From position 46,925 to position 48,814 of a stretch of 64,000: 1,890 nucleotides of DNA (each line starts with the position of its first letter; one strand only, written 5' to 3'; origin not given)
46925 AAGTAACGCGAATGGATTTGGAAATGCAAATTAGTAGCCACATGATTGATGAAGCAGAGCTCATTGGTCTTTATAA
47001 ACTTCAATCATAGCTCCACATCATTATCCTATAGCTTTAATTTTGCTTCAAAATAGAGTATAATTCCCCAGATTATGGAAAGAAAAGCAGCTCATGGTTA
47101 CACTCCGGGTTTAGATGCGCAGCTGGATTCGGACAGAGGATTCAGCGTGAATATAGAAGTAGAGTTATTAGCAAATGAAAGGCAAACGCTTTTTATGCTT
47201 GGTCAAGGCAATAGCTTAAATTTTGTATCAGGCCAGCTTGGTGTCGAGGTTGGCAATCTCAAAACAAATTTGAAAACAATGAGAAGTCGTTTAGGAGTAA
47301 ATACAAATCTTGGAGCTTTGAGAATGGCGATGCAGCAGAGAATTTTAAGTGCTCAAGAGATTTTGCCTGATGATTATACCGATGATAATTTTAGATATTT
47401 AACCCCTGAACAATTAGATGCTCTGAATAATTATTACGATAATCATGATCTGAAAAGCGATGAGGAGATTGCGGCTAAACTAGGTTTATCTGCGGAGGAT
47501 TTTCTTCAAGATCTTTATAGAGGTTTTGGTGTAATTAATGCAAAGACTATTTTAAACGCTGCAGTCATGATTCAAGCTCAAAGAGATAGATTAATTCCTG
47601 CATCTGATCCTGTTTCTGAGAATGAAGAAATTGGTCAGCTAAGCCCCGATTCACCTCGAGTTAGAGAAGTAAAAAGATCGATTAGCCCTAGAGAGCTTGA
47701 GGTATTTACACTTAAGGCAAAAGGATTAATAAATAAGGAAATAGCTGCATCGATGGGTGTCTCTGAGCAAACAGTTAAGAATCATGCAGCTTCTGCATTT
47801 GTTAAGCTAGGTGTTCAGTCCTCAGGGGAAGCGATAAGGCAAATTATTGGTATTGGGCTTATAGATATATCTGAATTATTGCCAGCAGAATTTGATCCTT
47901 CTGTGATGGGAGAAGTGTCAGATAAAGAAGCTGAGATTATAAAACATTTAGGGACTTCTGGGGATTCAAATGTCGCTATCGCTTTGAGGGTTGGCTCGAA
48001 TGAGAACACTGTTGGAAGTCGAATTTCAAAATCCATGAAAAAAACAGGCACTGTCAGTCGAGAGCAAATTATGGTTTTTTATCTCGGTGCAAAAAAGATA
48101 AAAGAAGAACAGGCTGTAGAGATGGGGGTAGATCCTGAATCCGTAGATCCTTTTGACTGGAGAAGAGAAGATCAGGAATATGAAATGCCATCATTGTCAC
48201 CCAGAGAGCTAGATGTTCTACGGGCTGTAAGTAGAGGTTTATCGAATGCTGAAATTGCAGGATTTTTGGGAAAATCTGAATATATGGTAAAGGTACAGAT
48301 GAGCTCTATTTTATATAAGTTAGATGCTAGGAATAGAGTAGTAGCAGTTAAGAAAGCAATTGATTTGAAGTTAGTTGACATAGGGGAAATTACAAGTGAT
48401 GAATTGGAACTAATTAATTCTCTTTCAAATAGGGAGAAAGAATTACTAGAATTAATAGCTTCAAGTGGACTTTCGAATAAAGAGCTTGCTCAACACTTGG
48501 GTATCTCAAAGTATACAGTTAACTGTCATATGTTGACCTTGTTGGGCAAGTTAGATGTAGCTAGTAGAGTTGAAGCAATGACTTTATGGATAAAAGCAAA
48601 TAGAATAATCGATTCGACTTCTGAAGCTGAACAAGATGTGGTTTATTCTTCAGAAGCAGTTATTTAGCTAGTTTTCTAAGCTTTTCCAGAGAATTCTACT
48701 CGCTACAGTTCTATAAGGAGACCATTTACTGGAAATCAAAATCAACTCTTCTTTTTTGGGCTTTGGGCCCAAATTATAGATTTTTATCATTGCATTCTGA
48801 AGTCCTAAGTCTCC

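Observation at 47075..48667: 530-aa protein made of six tandem LuxR/GerE HTH modules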

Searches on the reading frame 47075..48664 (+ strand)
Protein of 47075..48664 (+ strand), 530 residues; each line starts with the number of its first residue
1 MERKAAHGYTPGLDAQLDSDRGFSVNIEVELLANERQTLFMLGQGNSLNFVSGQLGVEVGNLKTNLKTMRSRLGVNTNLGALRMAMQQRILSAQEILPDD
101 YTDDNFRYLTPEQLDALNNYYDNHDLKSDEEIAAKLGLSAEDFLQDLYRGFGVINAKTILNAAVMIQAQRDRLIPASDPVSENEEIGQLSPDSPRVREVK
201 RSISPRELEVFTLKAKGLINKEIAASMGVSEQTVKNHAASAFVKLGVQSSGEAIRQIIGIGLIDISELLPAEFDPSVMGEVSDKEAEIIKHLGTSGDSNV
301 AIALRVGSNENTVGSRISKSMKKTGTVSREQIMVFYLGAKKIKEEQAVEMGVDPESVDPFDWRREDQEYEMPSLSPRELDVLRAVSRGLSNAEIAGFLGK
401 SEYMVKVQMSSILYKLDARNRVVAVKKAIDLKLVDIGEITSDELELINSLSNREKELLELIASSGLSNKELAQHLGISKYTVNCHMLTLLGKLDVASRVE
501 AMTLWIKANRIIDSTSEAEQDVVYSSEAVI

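Call 3: search_protein_families(library=pfam, proteins=[window:47075-48664:+], max_evalue=10)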
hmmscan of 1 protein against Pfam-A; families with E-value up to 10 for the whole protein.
window:47075-48664:+ (530 aa): 45 families (the best 25 are shown)
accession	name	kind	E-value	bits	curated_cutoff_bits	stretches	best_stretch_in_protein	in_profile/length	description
PF00196.25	GerE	-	1.5e-50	169.1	23.5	5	202-255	2-55/57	Bacterial regulatory proteins, luxR family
PF08281.18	Sigma70_r4_2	-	3.2e-21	75.2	25.7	4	201-244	9-53/54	Sigma-70, region 4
PF04545.22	Sigma70_r4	-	3.1e-15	55.9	24.1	3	447-483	2-38/50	Sigma-70, region 4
PF13384.12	HTH_23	-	6.4e-12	45.3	24.6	3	208-235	8-35/50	Homeodomain-like domain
PF07638.17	Sigma70_ECF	-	9.7e-10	39.1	21.1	2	441-483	127-169/185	ECF sigma factor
PF13936.12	HTH_38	-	1e-09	38.4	27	3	450-482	5-37/44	Helix-turn-helix domain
PF13412.12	HTH_24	-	1.2e-07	31.7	21.9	1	457-483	9-35/48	Winged helix-turn-helix DNA-binding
PF04967.18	HTH_10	-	3.1e-07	30.5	23.1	3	221-241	27-47/53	HTH DNA binding domain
PF13404.12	HTH_AsnC-type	-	1.3e-06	28.6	27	0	298-319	19-40/42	AsnC-type helix-turn-helix domain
PF08279.18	HTH_11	-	8.1e-06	26.1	25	2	453-489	1-39/55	HTH domain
PF21212.3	Dimerisation2-like_dom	-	4.4e-05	24.2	27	2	463-484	33-54/72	Dimerisation2-like domain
PF20432.4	Xre-like-HTH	-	5.3e-05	23.9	25.8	1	457-481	15-39/63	Antitoxin Xre-like helix-turn-helix domain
PF12802.13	MarR_2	-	7.5e-05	23.3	27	1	453-483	6-38/61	MarR family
PF24657.1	DUF7646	-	0.0001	22.6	27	1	215-253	28-66/85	Domain of unknown function (DUF7646)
PF13518.12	HTH_28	-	0.00014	22.3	25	1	209-236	4-31/52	Helix-turn-helix domain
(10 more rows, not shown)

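Call 4: search_protein_families(library=ncbifam, proteins=[window:47075-48664:+], max_evalue=10)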
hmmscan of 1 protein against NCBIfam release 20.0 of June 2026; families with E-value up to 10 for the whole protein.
window:47075-48664:+ (530 aa): 78 families (the best 25 are shown)
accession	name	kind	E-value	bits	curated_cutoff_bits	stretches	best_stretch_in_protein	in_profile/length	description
TIGR03020.2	EpsA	equivalog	7.8e-39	133.8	170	4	366-429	183-246/247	XrtB/PEP-CTERM-associated transcriptional regulator EpsA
NF052366.1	photon_PedR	equivalog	3.2e-35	120.1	120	4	449-503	2-55/74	photosynthetic electron transport-dependent transcriptional regulator PedR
NF007935.0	PRK10651.1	equivalog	7.2e-33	113.6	250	4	447-511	153-215/216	two-component system response regulator NarL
NF007708.0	PRK10403.1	equivalog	8.5e-30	103.8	343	3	366-425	146-205/215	nitrate/nitrite response regulator protein NarP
NF047785.1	respo_reg_MadR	equivalog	8.9e-29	100.3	300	4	448-503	147-201/209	MadR family response regulator transcription factor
NF007505.1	PRK10100.1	equivalog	1.2e-26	93.7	250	4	448-505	143-198/204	biofilm master transcriptional regulator CsgD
NF052445.1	RespRegMctR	equivalog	2.8e-26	92.2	300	4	447-502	142-196/205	two-component system response regulator MctR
TIGR03541.1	reg_near_HchA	equivalog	4.8e-25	88.4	215.6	4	198-261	167-230/232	PA1136 family autoinducer-binding transcriptional regulator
TIGR02937.1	sigma70-ECF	superfamily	3.4e-22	78.8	42.9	3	445-494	113-162/165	sigma-70 family RNA polymerase sigma factor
NF041830.1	RR_TF_ErdR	exception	1.1e-21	77.6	390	3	183-253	131-201/213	response regulator transcription factor ErdR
NF007403.0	PRK09935.1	equivalog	2.1e-20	73.2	271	3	445-502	145-201/210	fimbria biosynthesis transcriptional regulator FimZ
TIGR02985.1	Sig70_bacteroi1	subfamily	3.1e-19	69.8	126.4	4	437-487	102-152/162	RNA polymerase sigma-70 factor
NF003420.0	PRK04841.1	equivalog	8.1e-19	67.1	537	3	447-503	836-891/903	HTH-type transcriptional regulator MalT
NF011896.0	PRK15369.1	equivalog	8.6e-19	68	242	3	436-502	136-201/211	two component system response regulator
NF047403.1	TransRegVisR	equivalog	3.1e-18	66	300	3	369-432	154-217/220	transcriptional regulator VisR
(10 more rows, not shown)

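Call 8: find_homologous_proteins(query=window:47075-48664:+)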
Query window:47075-48664:+ (530 aa): 12 proteins with E <= 0.001 among 8000 candidates.
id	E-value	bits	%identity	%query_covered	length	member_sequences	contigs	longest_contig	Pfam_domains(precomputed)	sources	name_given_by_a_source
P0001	0.0e+0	1131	100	100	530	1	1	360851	PF13412.13,PF08279.19,PF13384.13,PF13936.13,PF04967.19,PF07638.18,PF00196.26,PF21212.4,PF04545.23,PF13404.13,PF08281.19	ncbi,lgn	-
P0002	1.4e-5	43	51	12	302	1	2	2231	PF13384.13,PF00196.26,PF08281.19,PF00072.31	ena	-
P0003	4.2e-5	41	54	12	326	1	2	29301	PF13185.13,PF00196.26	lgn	-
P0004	9.8e-5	40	41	14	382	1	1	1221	PF17874.8,PF00196.26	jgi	jgi:LuxR family maltose regulon positive regulatory protein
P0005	1.5e-4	39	35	17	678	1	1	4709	PF25873.1,PF13384.13,PF13936.13,PF00196.26,PF08281.19,PF00072.31,PF13191.13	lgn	-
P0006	1.6e-4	39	42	12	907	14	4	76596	PF25873.1,PF17874.8,PF00196.26,PF13191.13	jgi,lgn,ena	jgi:LuxR family maltose regulon positive regulatory protein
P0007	1.6e-4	39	44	13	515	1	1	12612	PF08668.19,PF13487.13,PF13384.13,PF01966.29,PF00196.26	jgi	jgi:putative nucleotidyltransferase with HDIG domain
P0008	1.7e-4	39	43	15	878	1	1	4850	PF25873.1,PF17874.8,PF00196.26,PF13191.13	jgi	jgi:LuxR family maltose regulon positive regulatory protein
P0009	2.1e-4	39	43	13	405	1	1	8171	PF00196.26,PF08281.19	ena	-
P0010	4.3e-4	38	56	12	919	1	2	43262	PF25873.1,PF17874.8,PF00196.26,PF13401.13,PF13191.13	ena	-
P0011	4.6e-4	37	35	17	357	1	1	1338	PF00196.26,PF08281.19,PF00072.31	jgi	-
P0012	7.5e-4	37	25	40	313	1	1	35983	PF13412.13,PF13384.13,PF00196.26,PF04545.23,PF08281.19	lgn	-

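Call 10: find_encoding_contigs(protein=P0001, flank=10000, max_places=4)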
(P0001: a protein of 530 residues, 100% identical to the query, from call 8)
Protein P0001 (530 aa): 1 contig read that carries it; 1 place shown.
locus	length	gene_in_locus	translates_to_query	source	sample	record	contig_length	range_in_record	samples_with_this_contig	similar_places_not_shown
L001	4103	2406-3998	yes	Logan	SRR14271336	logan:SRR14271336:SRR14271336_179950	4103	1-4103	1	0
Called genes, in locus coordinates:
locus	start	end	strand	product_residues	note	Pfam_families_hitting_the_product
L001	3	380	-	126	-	?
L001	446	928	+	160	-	-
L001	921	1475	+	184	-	-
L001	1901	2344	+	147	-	PF01161:PBP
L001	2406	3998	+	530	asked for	PF04545:Sigma70_r4 (faint), PF04967:HTH_10 (faint), PF08279:HTH_11 (faint), PF13384:HTH_23 (faint), PF13936:HTH_38 (faint), PF21212:Dimerisation2-like_dom (faint), PF08281:Sigma70_r4_2 (weak), PF00196:GerE, +3 more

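Call 23: search_protein_representatives(protein=window:47075-48664:+)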
Query: 530 residues. Proteins with E-value up to 0.001 (for the whole library): 13689; up to 1e-10: 182; up to 1e-30: 11. The best 150 are listed.
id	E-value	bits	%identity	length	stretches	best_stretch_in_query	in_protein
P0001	0.0e+00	1130.6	100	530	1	1-530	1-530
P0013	2.7e-68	247.6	36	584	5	202-360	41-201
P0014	1.4e-67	245.2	31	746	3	34-362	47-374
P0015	2.0e-47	178.8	31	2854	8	356-501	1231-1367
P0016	3.8e-39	151.5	33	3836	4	189-503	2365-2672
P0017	4.3e-38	148.0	27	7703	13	195-499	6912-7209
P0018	2.0e-34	135.9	32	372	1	30-352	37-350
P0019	2.2e-33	132.5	31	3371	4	201-501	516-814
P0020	4.8e-33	131.3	31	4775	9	187-425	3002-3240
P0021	8.2e-33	130.6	33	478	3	198-509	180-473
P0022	7.2e-31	124.2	32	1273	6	365-508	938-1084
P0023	7.1e-29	117.6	33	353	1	202-509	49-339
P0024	7.7e-29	117.5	33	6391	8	373-503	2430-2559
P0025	9.1e-29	117.2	30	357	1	200-512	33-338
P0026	2.0e-28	116.1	35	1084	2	368-508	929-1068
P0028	6.6e-26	107.8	31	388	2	199-347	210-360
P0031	3.4e-24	102.2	29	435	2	216-519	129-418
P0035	8.4e-22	94.3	27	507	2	197-507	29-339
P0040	4.0e-21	92.1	32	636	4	373-518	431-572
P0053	6.1e-18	81.6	32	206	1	202-350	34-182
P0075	6.3e-16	74.9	30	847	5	374-505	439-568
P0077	7.7e-16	74.6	26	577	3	235-348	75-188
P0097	3.1e-14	69.3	31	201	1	201-362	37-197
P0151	1.0e-11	61.0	30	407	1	200-514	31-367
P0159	2.0e-11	60.0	29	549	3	20-263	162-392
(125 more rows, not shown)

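Call 25: predict_structure(protein=window:47075-48664:+)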
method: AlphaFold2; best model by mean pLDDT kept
length: 530 residues; sequences in the alignment: 1
mean_pLDDT: 40.2   pTM: 0.29
mean pLDDT of the five models: 40.2, 40.0, 39.7, 34.1, 30.9
residues with pLDDT >= 90: 0; 70-90: 24; 50-70: 85; < 50: 421
segments of 3 or more residues with pLDDT < 50: 1-191, 268-343, 345-347, 349-352, 354-376, 385-388, 402-451, 460-469, 477-484, 490-530
pLDDT, mean of each block of 10 residues (from residue 1): 27 26 24 28 26 27 31 29 33 29 31 40 42 38 37 30 30 26 42 60 78 63 76 70 58 56 51 32 37 35 32 35 35 43 46 45 32 47 49 56 45 39 29 26 38 51 43 50 48 38 37 30 28
secondary structure, 60 per line:
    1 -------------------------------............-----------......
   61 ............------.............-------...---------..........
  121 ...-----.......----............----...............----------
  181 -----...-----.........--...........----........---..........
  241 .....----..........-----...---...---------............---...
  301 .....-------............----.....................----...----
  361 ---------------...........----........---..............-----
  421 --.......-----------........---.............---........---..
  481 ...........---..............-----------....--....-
elements in order: H32-43 H55-72 H79-91 H111-123 H129-135 H140-151 H156-170 H194-202 H205-215 H220-227 H231-245 H250-259 H283-294 H298-305 H313-324 H329-349 H376-386 H391-398 H402-415 H423-429 H441-448 H452-464 H468-475 H479-491 H495-508 H520-523 H526-529

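Call 26: list_cluster_members(proteins=[P0001, P0013, P0014, P0018, P0021, P0023, P0025, P0015, P0017, P0022])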
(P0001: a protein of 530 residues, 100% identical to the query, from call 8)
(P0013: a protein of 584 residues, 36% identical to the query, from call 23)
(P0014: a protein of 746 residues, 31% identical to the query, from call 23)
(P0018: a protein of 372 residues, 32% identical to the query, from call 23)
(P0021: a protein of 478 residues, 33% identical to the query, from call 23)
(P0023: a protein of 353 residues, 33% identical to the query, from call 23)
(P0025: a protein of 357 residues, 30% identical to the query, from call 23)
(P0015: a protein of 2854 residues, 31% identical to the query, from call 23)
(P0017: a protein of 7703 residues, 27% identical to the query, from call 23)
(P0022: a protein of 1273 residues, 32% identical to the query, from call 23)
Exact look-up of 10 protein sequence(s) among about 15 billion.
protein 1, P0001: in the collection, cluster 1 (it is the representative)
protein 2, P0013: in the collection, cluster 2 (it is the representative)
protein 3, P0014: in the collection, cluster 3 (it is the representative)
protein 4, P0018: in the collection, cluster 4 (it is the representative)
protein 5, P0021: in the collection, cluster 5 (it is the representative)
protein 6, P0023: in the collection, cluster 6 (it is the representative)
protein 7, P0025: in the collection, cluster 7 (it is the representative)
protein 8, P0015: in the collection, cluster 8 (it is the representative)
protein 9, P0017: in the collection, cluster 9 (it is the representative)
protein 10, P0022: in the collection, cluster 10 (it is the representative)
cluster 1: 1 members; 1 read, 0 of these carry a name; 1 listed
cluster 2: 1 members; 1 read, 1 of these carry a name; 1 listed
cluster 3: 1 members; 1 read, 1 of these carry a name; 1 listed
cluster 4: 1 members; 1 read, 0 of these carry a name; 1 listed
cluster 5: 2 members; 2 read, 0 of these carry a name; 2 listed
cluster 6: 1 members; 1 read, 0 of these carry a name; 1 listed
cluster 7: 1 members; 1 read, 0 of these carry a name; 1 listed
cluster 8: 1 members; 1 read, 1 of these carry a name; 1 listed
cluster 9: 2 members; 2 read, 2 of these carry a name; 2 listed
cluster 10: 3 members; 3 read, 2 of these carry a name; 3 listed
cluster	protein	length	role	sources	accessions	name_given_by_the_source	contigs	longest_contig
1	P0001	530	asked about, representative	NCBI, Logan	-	-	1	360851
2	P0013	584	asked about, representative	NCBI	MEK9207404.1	MAG: LuxR C-terminal-related transcriptional regulator, partial [Patescibacteria group ...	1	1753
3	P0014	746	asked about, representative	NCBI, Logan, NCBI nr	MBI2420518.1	MAG: hypothetical protein HYV38_00325 [Candidatus Levybacteria bacterium] | hypothetical protein [Candidatus Levybacteria bacterium]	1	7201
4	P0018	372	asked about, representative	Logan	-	-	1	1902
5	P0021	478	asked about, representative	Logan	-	-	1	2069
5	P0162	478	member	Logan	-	-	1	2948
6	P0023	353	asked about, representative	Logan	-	-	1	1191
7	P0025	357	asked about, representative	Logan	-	-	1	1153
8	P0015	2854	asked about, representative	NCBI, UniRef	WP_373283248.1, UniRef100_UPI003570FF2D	LuxR C-terminal-related transcriptional regulator, partial [Nocardia vinacea] | LuxR C-terminal-related transcriptional regulator n=1 Tax=Nocardia vinacea TaxID=96468 ...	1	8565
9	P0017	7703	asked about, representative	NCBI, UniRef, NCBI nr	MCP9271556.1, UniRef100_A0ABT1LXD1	LuxR C-terminal-related transcriptional regulator [Mycolicibacterium sp. CAU 1645] | LuxR C-terminal-related transcriptional regulator n=2 Tax=Mycolicibacterium arenosum ...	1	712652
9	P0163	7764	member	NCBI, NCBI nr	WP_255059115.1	LuxR C-terminal-related transcriptional regulator [Mycolicibacterium arenosum] | LuxR C-terminal-related transcriptional regulator [Mycolicibacterium sp. CAU 1645]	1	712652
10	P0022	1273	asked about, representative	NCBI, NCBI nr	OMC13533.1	hypothetical protein A5736_23050 [Mycobacterium sp. SP-6446]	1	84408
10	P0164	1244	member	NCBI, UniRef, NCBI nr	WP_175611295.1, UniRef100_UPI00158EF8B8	LuxR C-terminal-related transcriptional regulator [Mycobacterium sp. SP-6446] | LuxR C-terminal-related transcriptional regulator n=1 Tax=Mycobacterium sp. SP-6446 ...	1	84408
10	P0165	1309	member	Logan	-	-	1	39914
